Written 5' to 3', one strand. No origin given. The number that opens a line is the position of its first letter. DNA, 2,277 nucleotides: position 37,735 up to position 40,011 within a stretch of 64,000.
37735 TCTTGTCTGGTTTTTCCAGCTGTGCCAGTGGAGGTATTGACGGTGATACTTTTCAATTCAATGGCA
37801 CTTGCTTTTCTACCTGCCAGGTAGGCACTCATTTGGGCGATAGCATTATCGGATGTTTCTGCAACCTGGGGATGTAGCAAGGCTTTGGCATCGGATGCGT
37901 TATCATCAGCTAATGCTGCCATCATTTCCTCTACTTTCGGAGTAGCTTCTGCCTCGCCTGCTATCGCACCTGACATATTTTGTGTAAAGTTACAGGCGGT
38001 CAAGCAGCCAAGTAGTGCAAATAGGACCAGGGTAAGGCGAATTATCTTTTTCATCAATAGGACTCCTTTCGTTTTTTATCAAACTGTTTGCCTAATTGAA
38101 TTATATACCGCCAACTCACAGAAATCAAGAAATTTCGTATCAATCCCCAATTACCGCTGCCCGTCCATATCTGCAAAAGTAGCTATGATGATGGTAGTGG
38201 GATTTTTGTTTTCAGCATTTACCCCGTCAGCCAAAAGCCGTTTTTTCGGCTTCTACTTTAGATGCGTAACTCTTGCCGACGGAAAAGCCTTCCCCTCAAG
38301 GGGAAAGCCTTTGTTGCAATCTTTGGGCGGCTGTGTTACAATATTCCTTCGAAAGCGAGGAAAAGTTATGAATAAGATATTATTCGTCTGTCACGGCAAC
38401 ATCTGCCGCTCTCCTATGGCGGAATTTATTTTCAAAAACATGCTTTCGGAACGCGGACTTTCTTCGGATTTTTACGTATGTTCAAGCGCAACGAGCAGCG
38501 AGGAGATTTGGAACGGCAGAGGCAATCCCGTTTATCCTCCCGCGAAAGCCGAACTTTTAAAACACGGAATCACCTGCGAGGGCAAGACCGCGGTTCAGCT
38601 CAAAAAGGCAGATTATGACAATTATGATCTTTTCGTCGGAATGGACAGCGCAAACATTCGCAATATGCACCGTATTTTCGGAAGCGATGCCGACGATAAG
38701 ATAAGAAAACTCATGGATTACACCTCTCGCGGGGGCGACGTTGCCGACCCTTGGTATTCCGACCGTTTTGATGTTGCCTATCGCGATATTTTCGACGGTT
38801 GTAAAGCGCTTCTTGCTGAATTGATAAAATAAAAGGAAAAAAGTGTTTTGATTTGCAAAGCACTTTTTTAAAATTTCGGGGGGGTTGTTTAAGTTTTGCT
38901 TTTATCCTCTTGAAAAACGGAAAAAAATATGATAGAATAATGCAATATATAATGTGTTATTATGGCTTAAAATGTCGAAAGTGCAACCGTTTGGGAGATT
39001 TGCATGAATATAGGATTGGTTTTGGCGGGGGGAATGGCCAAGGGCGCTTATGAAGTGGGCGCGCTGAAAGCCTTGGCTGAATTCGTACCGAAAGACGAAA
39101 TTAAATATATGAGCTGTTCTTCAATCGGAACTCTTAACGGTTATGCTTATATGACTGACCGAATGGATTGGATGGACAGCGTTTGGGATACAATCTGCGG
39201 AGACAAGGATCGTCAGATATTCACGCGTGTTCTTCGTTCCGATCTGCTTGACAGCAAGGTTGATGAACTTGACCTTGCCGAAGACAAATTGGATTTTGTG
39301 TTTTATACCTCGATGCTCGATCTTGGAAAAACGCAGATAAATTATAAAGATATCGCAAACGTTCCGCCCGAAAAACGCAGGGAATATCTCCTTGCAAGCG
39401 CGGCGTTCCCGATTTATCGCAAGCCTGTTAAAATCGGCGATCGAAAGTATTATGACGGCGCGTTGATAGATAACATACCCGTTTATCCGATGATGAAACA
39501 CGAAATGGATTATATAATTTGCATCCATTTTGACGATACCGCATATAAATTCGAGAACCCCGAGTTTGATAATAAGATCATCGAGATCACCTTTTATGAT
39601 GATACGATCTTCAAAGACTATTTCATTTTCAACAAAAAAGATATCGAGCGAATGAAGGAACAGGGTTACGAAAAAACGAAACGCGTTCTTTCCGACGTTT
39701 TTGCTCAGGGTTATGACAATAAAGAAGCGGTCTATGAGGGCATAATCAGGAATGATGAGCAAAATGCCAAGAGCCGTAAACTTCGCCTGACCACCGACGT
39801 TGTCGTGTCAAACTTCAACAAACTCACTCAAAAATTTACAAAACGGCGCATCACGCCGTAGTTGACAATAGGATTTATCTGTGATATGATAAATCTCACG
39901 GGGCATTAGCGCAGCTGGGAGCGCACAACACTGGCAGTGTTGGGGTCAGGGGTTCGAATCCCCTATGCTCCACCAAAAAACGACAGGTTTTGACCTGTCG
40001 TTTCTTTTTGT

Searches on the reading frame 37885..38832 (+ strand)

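Call 53: search_protein_families(library=pfam, proteins=[window:37885-38832:+], max_evalue=0.001)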
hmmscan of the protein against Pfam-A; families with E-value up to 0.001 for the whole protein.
window:37885-38832:+ (315 aa): 1 family
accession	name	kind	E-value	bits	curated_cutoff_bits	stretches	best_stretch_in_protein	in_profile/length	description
PF01451.26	LMWPc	-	1.8e-29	103.2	23.2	1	165-310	1-144/144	Low molecular weight phosphotyrosine protein phosphatase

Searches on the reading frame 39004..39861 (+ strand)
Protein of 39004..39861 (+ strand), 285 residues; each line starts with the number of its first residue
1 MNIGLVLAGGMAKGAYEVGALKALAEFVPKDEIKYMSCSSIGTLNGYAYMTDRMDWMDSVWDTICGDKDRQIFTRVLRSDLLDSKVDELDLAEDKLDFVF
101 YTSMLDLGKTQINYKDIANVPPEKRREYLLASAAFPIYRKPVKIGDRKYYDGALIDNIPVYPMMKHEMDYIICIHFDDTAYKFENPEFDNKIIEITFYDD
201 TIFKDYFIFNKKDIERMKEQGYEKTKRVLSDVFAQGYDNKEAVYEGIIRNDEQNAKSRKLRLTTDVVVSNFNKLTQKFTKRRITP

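Call 53: search_protein_families(library=pfam, proteins=[window:39004-39861:+], max_evalue=0.001)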
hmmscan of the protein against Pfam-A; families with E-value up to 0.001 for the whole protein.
window:39004-39861:+ (285 aa): 1 family
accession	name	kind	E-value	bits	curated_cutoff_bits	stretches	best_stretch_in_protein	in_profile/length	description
PF01734.28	Patatin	-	2.7e-19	70.6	27.7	1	5-162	1-189/191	Patatin-like phospholipase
